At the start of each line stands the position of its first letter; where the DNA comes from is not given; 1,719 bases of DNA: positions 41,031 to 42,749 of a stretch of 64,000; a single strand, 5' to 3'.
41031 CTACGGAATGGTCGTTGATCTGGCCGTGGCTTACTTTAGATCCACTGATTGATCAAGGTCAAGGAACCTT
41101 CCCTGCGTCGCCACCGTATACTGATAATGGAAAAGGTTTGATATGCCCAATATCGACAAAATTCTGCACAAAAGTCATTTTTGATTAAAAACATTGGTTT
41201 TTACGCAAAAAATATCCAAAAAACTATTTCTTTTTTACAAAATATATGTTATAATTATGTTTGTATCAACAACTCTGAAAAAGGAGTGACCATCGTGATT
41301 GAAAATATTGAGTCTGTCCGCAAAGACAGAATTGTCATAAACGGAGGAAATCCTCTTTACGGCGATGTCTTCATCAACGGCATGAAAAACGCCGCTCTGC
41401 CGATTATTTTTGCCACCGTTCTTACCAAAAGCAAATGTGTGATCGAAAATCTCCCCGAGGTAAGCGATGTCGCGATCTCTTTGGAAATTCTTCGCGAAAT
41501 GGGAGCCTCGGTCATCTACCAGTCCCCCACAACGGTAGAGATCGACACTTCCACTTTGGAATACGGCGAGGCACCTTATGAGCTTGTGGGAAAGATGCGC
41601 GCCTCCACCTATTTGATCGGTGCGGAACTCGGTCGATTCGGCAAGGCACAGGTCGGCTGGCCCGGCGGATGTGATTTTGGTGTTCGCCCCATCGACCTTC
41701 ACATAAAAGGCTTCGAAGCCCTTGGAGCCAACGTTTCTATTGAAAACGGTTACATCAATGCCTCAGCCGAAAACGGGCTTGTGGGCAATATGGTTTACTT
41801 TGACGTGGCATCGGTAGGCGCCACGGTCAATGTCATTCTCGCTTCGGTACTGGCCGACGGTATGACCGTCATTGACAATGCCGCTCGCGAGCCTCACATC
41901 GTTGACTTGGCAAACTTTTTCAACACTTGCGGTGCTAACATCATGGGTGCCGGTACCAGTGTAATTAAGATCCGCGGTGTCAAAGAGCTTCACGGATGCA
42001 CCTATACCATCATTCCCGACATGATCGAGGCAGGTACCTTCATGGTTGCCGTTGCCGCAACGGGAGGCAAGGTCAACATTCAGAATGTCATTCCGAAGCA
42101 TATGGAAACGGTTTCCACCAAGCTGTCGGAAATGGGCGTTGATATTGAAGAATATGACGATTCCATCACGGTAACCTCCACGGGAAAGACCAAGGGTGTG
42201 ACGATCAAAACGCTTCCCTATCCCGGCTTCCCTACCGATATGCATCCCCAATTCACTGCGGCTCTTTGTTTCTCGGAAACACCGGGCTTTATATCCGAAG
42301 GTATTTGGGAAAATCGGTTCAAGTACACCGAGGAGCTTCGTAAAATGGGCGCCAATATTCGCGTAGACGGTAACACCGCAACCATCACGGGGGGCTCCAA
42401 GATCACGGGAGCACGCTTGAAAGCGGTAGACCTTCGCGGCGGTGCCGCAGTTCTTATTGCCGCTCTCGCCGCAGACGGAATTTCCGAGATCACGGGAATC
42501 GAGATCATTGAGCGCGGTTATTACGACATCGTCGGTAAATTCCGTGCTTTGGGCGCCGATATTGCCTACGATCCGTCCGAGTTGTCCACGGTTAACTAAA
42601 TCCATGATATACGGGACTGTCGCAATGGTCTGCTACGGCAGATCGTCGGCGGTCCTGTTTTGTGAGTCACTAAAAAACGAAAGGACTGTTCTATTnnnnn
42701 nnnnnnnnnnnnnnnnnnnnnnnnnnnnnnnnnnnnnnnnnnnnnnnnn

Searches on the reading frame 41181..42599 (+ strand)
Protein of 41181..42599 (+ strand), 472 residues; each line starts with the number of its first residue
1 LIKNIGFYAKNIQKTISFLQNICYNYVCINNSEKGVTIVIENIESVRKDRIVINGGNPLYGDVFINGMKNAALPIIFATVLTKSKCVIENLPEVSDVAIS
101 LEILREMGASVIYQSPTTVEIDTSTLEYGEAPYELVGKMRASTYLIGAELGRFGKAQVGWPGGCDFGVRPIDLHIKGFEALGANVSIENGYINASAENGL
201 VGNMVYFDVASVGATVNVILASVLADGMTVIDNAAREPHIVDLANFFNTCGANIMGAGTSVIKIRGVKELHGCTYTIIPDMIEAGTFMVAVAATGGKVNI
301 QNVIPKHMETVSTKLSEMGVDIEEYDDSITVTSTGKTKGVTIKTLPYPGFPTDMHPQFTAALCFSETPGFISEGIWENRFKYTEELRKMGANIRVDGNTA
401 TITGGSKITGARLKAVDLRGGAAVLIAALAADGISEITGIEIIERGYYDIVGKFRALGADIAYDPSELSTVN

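Call 62: search_protein_families(library=pfam, proteins=[window:41181-42599:+], max_evalue=0.001)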
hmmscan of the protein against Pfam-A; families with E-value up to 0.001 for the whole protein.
window:41181-42599:+ (472 aa): 1 family
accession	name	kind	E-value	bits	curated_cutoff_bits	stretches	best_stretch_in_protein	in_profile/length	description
PF00275.25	EPSP_synthase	-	3.5e-88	296.6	22.8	1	54-453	2-416/417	EPSP synthase (3-phosphoshikimate 1-carboxyvinyltransferase)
